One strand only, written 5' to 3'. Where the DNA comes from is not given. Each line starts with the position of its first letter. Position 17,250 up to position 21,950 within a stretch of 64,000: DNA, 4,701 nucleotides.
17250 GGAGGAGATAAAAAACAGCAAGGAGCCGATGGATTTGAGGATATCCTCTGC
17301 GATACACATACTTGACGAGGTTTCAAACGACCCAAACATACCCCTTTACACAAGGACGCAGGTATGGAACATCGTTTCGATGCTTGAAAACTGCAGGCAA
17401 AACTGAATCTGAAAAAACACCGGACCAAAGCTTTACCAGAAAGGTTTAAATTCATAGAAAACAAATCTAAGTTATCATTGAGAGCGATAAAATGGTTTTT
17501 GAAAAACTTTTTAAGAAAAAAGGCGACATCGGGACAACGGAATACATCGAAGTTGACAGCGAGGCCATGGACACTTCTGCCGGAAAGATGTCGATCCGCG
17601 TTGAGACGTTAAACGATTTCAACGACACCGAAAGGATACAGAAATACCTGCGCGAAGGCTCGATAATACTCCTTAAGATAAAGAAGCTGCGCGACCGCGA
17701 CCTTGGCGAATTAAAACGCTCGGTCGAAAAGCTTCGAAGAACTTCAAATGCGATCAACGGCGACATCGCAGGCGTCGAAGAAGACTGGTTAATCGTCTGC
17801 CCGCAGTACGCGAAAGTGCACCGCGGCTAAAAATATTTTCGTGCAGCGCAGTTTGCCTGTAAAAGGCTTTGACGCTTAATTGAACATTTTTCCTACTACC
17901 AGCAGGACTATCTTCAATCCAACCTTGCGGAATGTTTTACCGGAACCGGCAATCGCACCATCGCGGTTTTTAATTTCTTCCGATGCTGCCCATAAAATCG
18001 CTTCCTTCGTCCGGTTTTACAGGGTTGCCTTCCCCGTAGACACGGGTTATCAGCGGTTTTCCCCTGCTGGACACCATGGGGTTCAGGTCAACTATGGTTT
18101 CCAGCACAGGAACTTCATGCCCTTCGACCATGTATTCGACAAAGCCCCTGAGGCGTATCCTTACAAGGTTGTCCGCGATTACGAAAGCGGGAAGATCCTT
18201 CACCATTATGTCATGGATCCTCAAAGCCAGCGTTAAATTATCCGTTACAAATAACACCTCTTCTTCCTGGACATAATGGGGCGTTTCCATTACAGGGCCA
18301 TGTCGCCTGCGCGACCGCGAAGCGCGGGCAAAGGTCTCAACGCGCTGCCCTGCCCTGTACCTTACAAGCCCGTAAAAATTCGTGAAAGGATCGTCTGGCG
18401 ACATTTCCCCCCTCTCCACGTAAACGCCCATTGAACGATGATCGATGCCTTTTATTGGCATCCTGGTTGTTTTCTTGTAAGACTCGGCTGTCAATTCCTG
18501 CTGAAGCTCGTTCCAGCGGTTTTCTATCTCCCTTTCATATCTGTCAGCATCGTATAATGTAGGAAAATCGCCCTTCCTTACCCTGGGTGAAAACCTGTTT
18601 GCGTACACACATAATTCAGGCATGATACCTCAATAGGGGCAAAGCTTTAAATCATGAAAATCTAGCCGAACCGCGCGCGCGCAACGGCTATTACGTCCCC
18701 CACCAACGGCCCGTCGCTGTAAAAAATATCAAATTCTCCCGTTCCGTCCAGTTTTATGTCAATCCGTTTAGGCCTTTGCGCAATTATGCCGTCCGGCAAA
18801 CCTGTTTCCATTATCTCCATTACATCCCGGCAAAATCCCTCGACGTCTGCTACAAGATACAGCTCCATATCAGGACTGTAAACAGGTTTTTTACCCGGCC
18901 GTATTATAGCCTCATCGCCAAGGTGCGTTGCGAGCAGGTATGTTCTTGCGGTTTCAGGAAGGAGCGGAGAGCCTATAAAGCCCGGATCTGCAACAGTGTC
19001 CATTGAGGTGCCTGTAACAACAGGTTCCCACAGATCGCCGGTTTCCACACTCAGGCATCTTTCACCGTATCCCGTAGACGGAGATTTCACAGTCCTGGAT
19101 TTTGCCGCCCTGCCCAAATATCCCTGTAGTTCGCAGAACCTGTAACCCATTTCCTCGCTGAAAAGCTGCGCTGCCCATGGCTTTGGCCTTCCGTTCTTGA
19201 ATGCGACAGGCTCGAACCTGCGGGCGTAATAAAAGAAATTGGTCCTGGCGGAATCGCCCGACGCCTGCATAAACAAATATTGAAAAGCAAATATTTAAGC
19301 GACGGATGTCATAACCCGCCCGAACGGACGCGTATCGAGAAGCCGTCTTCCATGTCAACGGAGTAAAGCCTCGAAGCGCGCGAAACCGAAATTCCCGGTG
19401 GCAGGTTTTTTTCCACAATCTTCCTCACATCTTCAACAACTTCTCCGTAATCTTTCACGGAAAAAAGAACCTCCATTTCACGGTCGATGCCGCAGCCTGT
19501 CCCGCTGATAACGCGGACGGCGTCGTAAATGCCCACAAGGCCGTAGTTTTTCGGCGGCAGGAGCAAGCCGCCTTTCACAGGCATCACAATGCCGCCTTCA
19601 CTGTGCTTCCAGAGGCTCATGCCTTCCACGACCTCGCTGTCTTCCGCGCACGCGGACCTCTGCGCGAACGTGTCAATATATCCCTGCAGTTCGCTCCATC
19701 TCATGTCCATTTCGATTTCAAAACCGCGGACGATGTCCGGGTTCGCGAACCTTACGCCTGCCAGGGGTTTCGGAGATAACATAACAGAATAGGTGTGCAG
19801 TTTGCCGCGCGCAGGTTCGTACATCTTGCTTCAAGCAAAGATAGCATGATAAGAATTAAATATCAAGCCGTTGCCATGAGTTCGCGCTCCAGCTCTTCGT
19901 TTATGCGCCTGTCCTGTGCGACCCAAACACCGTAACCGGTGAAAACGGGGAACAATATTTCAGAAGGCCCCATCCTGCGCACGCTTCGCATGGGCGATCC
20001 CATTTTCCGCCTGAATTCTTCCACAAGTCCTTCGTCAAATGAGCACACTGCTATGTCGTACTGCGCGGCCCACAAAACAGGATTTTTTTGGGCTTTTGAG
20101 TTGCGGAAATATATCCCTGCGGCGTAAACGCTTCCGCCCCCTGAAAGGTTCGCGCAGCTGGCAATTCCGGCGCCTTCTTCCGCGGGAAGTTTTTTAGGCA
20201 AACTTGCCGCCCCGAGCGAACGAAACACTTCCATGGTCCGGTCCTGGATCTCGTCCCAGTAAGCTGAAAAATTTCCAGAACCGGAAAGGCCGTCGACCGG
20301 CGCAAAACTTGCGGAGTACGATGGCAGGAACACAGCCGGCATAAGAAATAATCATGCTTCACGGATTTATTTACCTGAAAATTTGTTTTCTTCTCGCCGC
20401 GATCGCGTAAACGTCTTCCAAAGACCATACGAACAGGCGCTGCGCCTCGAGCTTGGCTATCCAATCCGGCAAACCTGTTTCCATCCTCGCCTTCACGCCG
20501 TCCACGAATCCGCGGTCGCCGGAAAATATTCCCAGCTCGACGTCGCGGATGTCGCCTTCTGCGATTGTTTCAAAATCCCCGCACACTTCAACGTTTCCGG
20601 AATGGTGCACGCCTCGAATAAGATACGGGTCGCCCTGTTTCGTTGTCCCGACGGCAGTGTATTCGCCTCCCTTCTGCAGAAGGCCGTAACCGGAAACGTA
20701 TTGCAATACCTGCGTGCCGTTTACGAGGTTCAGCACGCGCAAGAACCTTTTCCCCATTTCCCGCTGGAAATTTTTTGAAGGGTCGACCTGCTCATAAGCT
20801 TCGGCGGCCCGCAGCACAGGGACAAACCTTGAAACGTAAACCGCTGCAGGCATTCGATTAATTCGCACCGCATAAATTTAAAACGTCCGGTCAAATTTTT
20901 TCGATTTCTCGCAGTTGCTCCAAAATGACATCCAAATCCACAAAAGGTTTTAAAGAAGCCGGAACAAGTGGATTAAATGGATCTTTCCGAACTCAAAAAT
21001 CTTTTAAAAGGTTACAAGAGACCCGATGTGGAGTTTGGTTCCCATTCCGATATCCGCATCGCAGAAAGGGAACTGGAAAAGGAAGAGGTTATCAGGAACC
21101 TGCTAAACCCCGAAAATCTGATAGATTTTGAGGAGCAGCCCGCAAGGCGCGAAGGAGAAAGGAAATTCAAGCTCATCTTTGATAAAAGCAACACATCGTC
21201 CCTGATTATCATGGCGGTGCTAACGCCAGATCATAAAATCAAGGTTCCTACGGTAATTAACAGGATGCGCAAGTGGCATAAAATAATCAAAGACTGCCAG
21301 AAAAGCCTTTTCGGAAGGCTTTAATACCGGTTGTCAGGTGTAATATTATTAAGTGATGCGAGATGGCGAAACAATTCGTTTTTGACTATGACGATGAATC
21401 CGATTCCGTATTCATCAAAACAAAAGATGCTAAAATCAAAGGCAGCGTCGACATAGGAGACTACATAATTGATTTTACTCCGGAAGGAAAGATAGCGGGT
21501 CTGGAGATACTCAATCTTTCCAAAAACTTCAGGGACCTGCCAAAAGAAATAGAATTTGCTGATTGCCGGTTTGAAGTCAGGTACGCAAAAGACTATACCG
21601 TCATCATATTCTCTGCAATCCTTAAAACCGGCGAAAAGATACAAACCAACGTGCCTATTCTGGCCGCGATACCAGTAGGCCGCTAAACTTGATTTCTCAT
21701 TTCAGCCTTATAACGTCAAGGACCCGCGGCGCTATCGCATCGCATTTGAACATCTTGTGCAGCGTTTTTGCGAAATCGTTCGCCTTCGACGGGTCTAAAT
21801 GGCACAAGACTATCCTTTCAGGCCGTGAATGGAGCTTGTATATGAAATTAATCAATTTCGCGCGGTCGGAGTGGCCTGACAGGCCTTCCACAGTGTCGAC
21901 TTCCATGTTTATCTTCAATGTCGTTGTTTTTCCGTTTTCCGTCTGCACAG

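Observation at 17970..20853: Five-gene tandem array of diverged paralogs with no recognisable domain: candidate undescribed multi-subunit system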

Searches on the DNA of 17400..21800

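Call 77: search_rna_families(source=window, start=17400, end=21800, threshold=evalue, max_evalue=1)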
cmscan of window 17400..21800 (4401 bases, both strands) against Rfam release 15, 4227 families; matches with E-value up to 1: 0.
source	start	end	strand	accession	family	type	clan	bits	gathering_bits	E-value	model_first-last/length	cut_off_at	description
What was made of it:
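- Tried and rejected: There was no Rfam hit in 17400-21800 (call 77).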

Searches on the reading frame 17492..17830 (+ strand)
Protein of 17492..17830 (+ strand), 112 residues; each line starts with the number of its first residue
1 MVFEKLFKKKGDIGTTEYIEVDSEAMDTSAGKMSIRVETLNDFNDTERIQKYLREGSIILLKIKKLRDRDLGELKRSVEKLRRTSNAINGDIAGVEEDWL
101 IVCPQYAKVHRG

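Call 28: search_protein_families(library=pfam, proteins=[window:17492-17830:+], max_evalue=0.01)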
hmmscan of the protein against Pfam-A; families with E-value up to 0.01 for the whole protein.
window:17492-17830:+ (112 aa): 1 family
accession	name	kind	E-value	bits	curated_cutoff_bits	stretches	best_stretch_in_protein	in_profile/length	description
PF04472.17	SepF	-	4.7e-11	43.2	27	1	36-108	2-71/72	Cell division protein SepF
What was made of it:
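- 17492..17830 (+): SepF, the conserved convergent downstream anchor of the slot. Pfam PF04472 E 4.7e-11 (call 28).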

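Call 70: find_related_loci(query=window:17492-17830:+, collection=metagenome_contigs, flank=7000)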
Query window:17492-17830:+ (112 aa) in metagenome_contigs; peptide patterns used: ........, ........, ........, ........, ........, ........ (x = any residue, [..] = any of these).
600 stretches matched a pattern (row limit reached: there are more); 9 encode a relative of the query (tblastn E <= 1e-3); 9 distinct loci.
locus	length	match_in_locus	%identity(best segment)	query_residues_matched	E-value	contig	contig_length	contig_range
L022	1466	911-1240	57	1-111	3e-42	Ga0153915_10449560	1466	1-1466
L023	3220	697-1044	51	6-112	3e-38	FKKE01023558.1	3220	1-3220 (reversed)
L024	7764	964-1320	50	1-112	5e-36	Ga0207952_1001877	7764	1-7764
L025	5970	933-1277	52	1-112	4e-35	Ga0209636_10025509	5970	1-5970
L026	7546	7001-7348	50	1-111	3e-32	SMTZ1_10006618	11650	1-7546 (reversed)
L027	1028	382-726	45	1-109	4e-31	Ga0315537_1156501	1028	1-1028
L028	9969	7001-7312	44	5-112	5e-30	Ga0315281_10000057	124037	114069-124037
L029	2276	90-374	51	17-111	4e-30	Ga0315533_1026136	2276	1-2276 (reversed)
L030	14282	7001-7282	51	17-111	2e-28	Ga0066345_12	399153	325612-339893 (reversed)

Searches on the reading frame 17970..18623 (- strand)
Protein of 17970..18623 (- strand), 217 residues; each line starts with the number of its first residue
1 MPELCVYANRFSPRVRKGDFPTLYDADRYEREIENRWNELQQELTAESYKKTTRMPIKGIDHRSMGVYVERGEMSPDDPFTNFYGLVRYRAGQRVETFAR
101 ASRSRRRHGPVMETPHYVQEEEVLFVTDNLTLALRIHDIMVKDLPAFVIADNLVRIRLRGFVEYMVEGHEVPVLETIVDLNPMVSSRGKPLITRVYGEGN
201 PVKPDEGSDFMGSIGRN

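Call 3: search_protein_families(library=pfam, proteins=[window:17970-18623:-], max_evalue=1)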
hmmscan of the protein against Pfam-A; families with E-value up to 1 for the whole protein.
window:17970-18623:- (217 aa): 0 families

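Call 4: search_protein_families(library=ncbifam, proteins=[window:17970-18623:-], max_evalue=1)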
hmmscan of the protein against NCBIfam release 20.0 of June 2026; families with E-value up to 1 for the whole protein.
window:17970-18623:- (217 aa): 0 families

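Call 21: find_homologous_proteins(query=window:17970-18623:-, max_evalue=10)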
Query window:17970-18623:- (217 aa): 4 proteins with E <= 10 among 174 candidates.
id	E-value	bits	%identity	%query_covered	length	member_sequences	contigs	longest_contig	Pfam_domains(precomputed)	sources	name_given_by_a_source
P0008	1.0e-142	491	100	100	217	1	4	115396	-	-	-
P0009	1.9e-87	310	64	100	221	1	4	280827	-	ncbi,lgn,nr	ncbi:MAG: hypothetical protein HYT71_03005 [Candidatus Aenigmarchaeota archaeon]|nr:hypothetical pro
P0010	1.1e-81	292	63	100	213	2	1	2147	-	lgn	-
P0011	4.9e-72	260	58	99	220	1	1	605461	-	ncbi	-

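Call 22: find_encoding_contigs(protein=P0011, flank=10000, max_places=3)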
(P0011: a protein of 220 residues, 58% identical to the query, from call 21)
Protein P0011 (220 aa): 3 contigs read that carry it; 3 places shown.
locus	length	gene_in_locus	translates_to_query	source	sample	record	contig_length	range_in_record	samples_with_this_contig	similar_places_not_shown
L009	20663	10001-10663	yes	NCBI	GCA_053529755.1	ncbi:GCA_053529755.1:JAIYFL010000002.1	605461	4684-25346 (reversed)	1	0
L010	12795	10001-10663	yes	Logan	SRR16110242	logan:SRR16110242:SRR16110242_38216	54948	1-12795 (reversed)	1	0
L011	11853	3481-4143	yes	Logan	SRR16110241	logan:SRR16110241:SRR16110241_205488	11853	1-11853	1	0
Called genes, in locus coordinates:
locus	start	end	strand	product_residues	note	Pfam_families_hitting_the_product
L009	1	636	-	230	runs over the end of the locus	-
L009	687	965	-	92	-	PF07927:HicA_toxin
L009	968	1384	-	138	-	PF15919:HicB_lk_antitox (faint)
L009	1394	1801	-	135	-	PF01850:PIN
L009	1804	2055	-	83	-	-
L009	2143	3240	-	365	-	PF00586:AIRS, PF02769:AIRS_C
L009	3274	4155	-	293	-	-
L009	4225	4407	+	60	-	-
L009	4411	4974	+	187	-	-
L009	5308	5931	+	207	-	PF00227:Proteasome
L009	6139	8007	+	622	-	PF17214:KH_TffA, PF00753:Lactamase_B, PF16661:Lactamase_B_6, PF23023:Anti-Pycsar_Apyc1 (weak), PF12706:Lactamase_B_2, PF10996:Beta-Casp, PF07521:RMMBL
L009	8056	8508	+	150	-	-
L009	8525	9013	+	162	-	-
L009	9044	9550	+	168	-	-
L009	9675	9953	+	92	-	-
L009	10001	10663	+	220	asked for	-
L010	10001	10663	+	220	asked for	-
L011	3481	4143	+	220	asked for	-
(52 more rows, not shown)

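Call 30: search_protein_families(library=phrogs, proteins=[window:17970-18623:-], max_evalue=1)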
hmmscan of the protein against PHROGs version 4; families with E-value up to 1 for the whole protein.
window:17970-18623:- (217 aa): 1 family
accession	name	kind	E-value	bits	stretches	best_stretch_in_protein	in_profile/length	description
phrog_26135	-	unknown function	0.39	11.9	1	149-186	27-63/74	-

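Call 31: search_protein_families(library=padloc, proteins=[window:17970-18623:-], max_evalue=1)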
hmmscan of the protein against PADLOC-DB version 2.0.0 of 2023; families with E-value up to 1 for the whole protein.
window:17970-18623:- (217 aa): 0 families
